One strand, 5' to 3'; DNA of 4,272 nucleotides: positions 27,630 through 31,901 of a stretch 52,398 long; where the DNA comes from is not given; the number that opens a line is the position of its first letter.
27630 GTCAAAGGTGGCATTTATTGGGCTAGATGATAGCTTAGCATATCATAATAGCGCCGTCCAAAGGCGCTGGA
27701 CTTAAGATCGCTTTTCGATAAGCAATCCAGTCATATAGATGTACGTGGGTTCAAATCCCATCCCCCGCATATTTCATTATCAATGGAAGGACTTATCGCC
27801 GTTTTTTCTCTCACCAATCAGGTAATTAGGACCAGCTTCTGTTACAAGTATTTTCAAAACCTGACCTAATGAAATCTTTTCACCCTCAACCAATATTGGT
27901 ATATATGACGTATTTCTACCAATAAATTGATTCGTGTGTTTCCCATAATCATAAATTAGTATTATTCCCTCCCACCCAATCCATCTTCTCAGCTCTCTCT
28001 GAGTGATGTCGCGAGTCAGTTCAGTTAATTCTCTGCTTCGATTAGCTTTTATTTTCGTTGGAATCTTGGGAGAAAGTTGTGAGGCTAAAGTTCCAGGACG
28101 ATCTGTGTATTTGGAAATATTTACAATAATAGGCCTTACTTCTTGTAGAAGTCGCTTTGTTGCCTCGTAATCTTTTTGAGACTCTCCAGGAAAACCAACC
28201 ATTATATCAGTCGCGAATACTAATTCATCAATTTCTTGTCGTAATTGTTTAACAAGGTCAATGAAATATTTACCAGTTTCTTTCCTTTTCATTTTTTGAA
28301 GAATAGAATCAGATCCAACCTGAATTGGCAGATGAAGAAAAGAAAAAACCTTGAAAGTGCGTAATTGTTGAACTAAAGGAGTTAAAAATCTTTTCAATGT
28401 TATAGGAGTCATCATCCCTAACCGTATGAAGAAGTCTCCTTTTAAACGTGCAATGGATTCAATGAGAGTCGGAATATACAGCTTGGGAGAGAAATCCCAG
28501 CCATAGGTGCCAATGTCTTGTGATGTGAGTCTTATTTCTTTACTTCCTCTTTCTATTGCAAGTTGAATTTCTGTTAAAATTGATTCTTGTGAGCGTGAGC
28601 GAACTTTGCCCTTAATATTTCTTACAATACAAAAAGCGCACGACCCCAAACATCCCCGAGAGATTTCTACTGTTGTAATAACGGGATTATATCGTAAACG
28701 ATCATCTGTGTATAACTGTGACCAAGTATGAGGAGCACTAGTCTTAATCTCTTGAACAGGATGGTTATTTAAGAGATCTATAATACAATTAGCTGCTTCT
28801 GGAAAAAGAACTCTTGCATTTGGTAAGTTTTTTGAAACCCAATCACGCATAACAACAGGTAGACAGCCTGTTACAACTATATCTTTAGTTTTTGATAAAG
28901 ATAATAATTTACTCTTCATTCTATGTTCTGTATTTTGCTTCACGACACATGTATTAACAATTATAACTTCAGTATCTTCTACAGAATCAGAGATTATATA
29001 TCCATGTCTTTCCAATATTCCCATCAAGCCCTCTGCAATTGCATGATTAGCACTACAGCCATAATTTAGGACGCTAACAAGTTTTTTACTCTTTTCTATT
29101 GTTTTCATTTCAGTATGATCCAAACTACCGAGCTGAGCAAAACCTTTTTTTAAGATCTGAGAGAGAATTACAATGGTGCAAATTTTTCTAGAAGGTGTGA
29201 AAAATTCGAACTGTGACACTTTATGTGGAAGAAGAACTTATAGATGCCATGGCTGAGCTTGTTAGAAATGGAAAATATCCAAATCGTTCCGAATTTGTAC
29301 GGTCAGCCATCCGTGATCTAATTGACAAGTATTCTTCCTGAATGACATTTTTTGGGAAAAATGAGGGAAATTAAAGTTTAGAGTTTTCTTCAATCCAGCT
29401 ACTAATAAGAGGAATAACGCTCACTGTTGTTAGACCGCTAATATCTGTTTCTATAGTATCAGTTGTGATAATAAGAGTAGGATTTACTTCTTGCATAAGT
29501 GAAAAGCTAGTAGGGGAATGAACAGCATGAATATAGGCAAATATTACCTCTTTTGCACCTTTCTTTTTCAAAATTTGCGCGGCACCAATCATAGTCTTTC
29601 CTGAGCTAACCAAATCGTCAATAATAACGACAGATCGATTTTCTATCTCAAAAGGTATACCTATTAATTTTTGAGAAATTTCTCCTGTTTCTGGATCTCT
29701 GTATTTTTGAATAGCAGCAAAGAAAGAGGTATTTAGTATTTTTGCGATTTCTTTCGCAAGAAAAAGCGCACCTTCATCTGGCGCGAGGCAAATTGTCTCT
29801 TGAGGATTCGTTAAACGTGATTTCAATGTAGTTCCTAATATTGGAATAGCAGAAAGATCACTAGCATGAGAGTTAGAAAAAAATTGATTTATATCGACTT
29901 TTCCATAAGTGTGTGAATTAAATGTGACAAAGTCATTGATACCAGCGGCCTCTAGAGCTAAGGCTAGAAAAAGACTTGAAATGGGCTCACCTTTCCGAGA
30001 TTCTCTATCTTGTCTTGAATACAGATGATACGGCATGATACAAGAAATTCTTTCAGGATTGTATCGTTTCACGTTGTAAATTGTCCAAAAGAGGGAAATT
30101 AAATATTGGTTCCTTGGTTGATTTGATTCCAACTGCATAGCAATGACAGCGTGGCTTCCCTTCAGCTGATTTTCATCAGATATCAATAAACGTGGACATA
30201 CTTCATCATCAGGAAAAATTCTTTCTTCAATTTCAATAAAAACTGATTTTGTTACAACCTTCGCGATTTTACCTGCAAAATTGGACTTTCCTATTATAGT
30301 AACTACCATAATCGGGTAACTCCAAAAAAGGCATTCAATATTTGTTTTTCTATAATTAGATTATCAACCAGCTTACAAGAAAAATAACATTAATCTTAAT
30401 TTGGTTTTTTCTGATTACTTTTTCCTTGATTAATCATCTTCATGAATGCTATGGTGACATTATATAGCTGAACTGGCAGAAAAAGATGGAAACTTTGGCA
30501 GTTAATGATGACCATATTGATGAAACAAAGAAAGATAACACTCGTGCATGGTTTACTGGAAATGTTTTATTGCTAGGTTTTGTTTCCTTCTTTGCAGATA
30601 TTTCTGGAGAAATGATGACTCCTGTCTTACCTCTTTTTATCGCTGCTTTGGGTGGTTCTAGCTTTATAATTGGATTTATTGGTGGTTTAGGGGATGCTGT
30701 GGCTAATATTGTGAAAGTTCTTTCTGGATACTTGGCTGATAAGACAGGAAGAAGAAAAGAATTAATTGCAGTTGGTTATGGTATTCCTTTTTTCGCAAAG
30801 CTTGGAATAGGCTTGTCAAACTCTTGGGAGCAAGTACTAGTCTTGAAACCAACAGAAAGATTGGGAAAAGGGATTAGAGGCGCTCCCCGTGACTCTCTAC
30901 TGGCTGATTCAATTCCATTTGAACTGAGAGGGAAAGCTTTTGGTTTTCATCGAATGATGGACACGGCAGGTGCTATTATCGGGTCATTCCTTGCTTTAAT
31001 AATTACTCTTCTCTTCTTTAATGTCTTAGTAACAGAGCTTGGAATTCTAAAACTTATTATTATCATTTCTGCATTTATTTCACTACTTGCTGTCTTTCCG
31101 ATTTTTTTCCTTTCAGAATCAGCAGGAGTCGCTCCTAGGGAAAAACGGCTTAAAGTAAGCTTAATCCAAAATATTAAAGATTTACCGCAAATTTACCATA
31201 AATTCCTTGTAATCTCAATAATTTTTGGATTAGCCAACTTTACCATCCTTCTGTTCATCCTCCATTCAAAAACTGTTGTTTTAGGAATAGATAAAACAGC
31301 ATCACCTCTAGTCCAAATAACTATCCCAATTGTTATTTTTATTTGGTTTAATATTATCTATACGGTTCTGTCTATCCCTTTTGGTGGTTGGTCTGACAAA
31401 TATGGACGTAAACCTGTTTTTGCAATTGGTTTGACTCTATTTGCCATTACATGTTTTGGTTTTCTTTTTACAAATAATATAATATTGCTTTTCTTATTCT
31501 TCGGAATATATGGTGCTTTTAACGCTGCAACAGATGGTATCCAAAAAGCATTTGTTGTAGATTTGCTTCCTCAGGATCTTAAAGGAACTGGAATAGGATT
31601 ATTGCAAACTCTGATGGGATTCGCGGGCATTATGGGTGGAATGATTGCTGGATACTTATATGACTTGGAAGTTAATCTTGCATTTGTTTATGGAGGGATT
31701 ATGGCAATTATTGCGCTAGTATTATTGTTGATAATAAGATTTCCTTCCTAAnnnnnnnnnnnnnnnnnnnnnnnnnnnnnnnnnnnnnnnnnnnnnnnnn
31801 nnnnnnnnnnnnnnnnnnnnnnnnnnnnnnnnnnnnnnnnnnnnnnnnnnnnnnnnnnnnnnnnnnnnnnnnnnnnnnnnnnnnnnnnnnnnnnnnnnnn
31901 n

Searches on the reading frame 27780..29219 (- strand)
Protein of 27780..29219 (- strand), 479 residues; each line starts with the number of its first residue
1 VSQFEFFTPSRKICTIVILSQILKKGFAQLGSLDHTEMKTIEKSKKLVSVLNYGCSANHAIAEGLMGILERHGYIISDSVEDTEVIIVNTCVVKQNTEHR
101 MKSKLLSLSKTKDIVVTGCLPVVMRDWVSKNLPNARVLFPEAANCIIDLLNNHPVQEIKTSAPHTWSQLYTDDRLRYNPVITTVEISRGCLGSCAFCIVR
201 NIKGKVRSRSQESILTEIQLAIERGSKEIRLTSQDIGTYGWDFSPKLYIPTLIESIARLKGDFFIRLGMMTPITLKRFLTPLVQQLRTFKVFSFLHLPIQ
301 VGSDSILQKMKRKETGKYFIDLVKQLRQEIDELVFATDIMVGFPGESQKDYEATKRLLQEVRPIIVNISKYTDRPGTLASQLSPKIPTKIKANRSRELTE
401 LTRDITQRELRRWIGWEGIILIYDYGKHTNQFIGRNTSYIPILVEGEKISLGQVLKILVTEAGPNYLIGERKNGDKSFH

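Call 8: search_protein_families(library=ncbifam, proteins=[window:27780-29219:-])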
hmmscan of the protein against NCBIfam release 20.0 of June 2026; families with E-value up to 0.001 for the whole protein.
window:27780-29219:- (479 aa): 18 families
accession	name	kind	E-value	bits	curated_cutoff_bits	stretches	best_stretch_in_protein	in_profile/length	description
TIGR01578.1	MiaB-like-B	hypoth_equivalog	5.9e-104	348.2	314.7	1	50-470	4-419/421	tRNA (N(6)-L-threonylcarbamoyladenosine(37)-C(2))-methylthiotransferase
TIGR00089.1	TIGR00089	subfamily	1.6e-102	343.5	251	1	49-469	3-429/429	MiaB/RimO family radical SAM methylthiotransferase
TIGR01125.1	TIGR01125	equivalog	1.4e-70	238.6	356.95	1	48-462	2-425/432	30S ribosomal protein S12 methylthiotransferase RimO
TIGR01579.1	MiaB-like-C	equivalog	3.2e-68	230.9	357.05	1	52-456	3-413/416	tRNA (N(6)-L-threonylcarbamoyladenosine(37)-C(2))-methylthiotransferase MtaB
TIGR01574.1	miaB-methiolase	equivalog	1.1e-64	219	355.3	1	52-470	6-435/437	tRNA (N6-isopentenyl adenosine(37)-C2)-methylthiotransferase MiaB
NF010916.0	PRK14336.1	equivalog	9.2e-52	176.2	606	1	51-470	7-411/418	tRNA (N6-isopentenyl adenosine(37)-C2)-methylthiotransferase MiaB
TIGR04013.1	B12_SAM_MJ_1487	hypoth_equivalog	1.7e-20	73.2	251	1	179-402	149-373/382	TIGR04013 family B12-binding domain/radical SAM domain-containing protein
TIGR04014.1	B12_SAM_MJ_0865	equivalog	3.3e-19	69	360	1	183-382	162-357/434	methyl-coenzyme M reductase glutamine C-methyltransferase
TIGR03904.1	SAM_YgiQ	equivalog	1.8e-11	43.3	462.35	1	177-237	290-349/558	YgiQ family radical SAM protein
TIGR04479.1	bcpD_PhpK_rSAM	subfamily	5.7e-09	34.9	600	1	297-365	347-413/504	PhpK family radical SAM P-methyltransferase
NF038361.1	rSAM_Sden_1168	equivalog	2.3e-06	26.4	575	1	183-358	284-448/560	Sden_1168 family B12-binding radical SAM P-methyltransferase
NF033712.0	B12_rSAM_KedN5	subfamily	1.3e-05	23.6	700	1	173-351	189-360/624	KedN5 family methylcobalamin-dependent radical SAM C-methyltransferase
TIGR03471.1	HpnJ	equivalog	1.6e-05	24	577.6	1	184-378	200-382/472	hopanoid biosynthesis associated radical SAM protein HpnJ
TIGR04295.1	B12_rSAM_oligo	hypoth_equivalog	0.00017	20.5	400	1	183-228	202-247/422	TIGR04295 family B12-binding domain-containing radical SAM protein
NF045585.1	rSAM_slr0320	equivalog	0.00019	20.1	775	1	149-327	200-375/511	photosystem II high light acclimation radical SAM protein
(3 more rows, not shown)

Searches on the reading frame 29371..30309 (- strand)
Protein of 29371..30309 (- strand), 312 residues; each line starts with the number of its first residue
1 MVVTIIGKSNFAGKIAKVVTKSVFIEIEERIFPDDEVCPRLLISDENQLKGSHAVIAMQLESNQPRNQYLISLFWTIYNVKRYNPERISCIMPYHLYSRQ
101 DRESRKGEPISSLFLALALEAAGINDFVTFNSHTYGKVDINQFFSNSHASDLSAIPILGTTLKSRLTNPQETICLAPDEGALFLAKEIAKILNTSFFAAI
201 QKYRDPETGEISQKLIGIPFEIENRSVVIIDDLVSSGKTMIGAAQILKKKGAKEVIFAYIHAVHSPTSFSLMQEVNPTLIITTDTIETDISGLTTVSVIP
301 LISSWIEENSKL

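Call 8: search_protein_families(library=ncbifam, proteins=[window:29371-30309:-])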
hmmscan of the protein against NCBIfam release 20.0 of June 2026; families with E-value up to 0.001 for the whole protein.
window:29371-30309:- (312 aa): 21 families
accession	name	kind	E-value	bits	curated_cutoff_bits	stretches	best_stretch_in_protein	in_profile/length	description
TIGR01251.1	ribP_PPkin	subfamily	1.9e-55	188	113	1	9-308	10-297/309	ribose-phosphate diphosphokinase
NF002095.0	PRK00934.1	equivalog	2e-49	168.3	296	1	3-307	4-285/287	ribose-phosphate diphosphokinase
NF002320.0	PRK01259.1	subfamily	2.1e-42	145.6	297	1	3-308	10-303/316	ribose-phosphate diphosphokinase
NF002844.0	PRK03092.1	equivalog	1.9e-39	135.8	438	1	10-308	22-311/326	ribose-phosphate diphosphokinase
NF005537.0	PRK07199.1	subfamily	1.8e-36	125.7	322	1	2-289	5-276/301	ribose-phosphate diphosphokinase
NF002618.0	PRK02269.1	equivalog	2.8e-34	119.2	460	1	30-303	35-300/321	ribose-phosphate diphosphokinase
NF002686.0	PRK02458.1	equivalog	6.4e-28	98.1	506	1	9-296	19-290/323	ribose-phosphate diphosphokinase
NF002758.0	PRK02812.1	equivalog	3.6e-25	88.8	518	1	47-298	64-308/330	ribose-phosphate pyrophosphokinase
NF001815.0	PRK00553.1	equivalog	1.3e-24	87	484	1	32-273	41-267/332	ribose-phosphate pyrophosphokinase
NF003428.0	PRK04923.1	equivalog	3.8e-22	78.8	536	1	55-287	56-280/319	ribose-phosphate diphosphokinase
NF005299.0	PRK06827.1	subfamily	3.7e-20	72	327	1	62-262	101-303/383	phosphoribosylpyrophosphate synthetase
TIGR01091.1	upp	equivalog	5.4e-10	39.3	208.35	1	181-289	79-185/207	uracil phosphoribosyltransferase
NF001097.0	PRK00129.1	equivalog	2.6e-09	37.1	114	1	182-289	82-187/209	uracil phosphoribosyltransferase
NF005592.0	PRK07322.1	subfamily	1.3e-06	27.9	143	1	221-255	117-151/180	adenine phosphoribosyltransferase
NF002620.0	PRK02277.1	subfamily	3.8e-06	26.7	115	1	185-258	101-175/201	orotate phosphoribosyltransferase-like protein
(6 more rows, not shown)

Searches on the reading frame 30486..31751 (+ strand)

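Call 8: search_protein_families(library=ncbifam, proteins=[window:30486-31751:+])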
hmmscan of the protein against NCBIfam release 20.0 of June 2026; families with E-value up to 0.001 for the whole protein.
window:30486-31751:+ (421 aa): 16 families
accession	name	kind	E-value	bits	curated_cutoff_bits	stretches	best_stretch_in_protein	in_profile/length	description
TIGR00880.1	2_A_01_02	superfamily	6.1e-15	55.6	131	2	288-417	7-137/141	multidrug resistance protein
TIGR00881.1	2A0104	subfamily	1.1e-12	47.7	407.75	1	284-418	35-172/379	phosphoglycerate transporter protein PgtP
TIGR00710.1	efflux_Bcr_CflA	subfamily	1.6e-08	34.4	200.9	1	297-411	58-173/385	Bcr/CflA family efflux MFS transporter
TIGR00895.1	2A0115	subfamily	2.8e-08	33.1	418.55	2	297-415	70-189/398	aromatic acid/H+ symport family MFS transporter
NF012174.0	tet_MFS_A_B_C_D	equivalog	1.4e-07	30.7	475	1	289-417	50-177/382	Tet(A)/Tet(B)/Tet(C) family tetracycline efflux MFS transporter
NF008270.1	PRK11043.1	equivalog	7.3e-07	28.6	430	1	297-365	58-126/382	purine nucleoside transporter PunC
NF008314.0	PRK11102.1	equivalog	4.9e-06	26.1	303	1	292-415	58-182/396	Bcr/CflA family multidrug efflux MFS transporter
NF033134.0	cmlA_floR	equivalog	9.4e-06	25.3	450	0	271-411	42-179/388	CmlA/FloR family chloramphenicol efflux MFS transporter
NF012195.0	tet_MFS_H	exception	1.6e-05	24.2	840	1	288-416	50-177/392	tetracycline efflux MFS transporter Tet(H)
NF012187.0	tet_MFS_E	exception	2e-05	23.9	820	1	288-417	50-178/405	tetracycline efflux MFS transporter Tet(E)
NF008650.1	PRK11646.1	equivalog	5.4e-05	22.4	469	1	50-412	36-382/400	multidrug efflux MFS transporter MdtH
NF053813.1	MFS_TcaB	equivalog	5.6e-05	22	475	1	294-416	56-176/396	putative multidrug effflux MFS transporter TcaB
TIGR00891.1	2A0112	subfamily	0.00015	21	552.9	0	293-418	61-185/405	sialate:H+ symport family MFS transporter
NF008654.0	PRK11652.1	equivalog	0.00036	19.5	479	0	290-393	55-158/397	multidrug efflux MFS transporter EmrD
TIGR01299.1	synapt_SV2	subfamily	0.00061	17.8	637.3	1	303-398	619-714/742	synaptic vesicle protein SV2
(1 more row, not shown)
